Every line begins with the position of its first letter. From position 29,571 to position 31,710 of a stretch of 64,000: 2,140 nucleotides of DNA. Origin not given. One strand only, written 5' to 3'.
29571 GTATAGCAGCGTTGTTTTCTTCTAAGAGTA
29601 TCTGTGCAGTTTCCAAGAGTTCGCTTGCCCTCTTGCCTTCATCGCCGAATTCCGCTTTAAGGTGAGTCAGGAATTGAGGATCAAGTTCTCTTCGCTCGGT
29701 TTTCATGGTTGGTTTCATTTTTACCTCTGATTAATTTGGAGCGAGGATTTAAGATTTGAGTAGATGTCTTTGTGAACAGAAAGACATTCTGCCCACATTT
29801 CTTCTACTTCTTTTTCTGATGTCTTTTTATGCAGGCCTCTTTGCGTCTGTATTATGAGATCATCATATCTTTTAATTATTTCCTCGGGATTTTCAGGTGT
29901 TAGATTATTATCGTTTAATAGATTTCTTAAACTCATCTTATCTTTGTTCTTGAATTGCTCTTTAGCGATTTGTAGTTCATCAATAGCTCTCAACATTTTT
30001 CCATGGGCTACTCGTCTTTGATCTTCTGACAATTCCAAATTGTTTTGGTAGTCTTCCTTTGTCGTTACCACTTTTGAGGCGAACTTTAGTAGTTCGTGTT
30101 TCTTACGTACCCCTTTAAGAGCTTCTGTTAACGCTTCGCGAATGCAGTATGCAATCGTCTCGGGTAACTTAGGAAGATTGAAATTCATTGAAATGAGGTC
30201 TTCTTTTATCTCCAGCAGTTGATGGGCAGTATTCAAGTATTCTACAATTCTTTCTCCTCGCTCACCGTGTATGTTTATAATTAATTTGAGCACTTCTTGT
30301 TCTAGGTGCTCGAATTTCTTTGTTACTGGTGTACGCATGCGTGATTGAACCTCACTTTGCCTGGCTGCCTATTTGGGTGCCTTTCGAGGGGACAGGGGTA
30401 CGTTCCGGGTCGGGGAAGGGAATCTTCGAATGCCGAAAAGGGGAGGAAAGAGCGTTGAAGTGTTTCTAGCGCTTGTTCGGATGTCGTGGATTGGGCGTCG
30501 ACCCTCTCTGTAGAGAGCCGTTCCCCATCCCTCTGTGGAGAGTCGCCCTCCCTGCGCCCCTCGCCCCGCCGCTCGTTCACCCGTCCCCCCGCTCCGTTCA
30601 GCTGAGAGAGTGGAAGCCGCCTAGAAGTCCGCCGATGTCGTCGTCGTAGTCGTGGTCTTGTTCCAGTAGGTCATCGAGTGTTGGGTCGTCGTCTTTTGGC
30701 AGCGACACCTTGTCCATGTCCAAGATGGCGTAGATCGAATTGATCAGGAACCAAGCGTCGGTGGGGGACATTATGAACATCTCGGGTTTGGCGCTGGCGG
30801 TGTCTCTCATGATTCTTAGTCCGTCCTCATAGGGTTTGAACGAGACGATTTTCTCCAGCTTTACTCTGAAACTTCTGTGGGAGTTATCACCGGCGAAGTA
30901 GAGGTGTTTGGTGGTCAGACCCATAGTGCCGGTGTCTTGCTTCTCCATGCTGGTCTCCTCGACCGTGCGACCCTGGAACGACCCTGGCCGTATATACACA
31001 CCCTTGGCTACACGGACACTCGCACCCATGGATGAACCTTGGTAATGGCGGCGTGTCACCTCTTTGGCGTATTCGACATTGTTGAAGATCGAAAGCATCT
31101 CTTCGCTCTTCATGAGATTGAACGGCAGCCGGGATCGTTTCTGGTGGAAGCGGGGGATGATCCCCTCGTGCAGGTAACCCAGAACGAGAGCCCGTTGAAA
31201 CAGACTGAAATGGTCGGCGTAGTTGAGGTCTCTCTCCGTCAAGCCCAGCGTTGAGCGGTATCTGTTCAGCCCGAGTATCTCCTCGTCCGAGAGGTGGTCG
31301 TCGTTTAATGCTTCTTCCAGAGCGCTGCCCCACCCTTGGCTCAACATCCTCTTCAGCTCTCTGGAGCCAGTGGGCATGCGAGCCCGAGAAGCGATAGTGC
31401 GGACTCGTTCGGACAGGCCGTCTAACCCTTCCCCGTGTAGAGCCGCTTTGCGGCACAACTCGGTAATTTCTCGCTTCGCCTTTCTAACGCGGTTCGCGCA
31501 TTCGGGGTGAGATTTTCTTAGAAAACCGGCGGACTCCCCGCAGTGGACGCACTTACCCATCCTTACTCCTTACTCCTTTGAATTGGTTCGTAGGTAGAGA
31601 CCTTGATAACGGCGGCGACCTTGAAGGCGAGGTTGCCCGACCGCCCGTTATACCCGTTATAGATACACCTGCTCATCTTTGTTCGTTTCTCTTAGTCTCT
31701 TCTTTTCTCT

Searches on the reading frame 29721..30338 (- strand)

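Call 5: search_protein_families(library=pfam, proteins=[window:29721-30338:-], max_evalue=0.1)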
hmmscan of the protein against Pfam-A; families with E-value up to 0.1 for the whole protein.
window:29721-30338:- (205 aa): 2 families
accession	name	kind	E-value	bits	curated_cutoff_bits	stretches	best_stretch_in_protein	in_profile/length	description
PF13765.14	PRY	-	0.0039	17.2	27.5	0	99-114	10-25/49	SPRY-associated domain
PF13057.11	DUF3919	-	0.1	12.8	25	0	121-185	84-152/232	Protein of unknown function (DUF3919)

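Call 6: search_protein_families(library=padloc, proteins=[window:29721-30338:-], max_evalue=0.1)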
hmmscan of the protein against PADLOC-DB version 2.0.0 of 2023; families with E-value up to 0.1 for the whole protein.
window:29721-30338:- (205 aa): 1 family
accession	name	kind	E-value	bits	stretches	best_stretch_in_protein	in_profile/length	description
PDLC00696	Effector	-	0.0086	13.7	0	28-79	92-145/189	2TM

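Call 8: search_protein_families(library=ncbifam, proteins=[window:29721-30338:-], max_evalue=0.01)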
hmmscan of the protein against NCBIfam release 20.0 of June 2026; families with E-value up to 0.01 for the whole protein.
window:29721-30338:- (205 aa): 0 families

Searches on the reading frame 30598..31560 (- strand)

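Call 5: search_protein_families(library=pfam, proteins=[window:30598-31560:-], max_evalue=0.1)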
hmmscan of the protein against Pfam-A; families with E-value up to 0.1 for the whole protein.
window:30598-31560:- (320 aa): 0 families

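Call 6: search_protein_families(library=padloc, proteins=[window:30598-31560:-], max_evalue=0.1)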
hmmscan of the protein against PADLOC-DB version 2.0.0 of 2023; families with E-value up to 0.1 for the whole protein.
window:30598-31560:- (320 aa): 3 families
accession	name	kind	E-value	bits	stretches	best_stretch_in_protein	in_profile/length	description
PDLC01614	Cas7b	-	0.025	12.5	1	168-242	141-211/247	"CAS-I-B,CAS-I-C; effector_G7"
PDLC05027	PDC-S48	-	0.025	11.6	1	77-117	231-271/411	-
PDLC01302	Cas7c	-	0.048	11.2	1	165-242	141-214/261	CAS-I-C; effector_G7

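Call 8: search_protein_families(library=ncbifam, proteins=[window:30598-31560:-], max_evalue=0.01)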
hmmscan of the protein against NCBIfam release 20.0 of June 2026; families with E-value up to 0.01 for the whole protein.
window:30598-31560:- (320 aa): 0 families
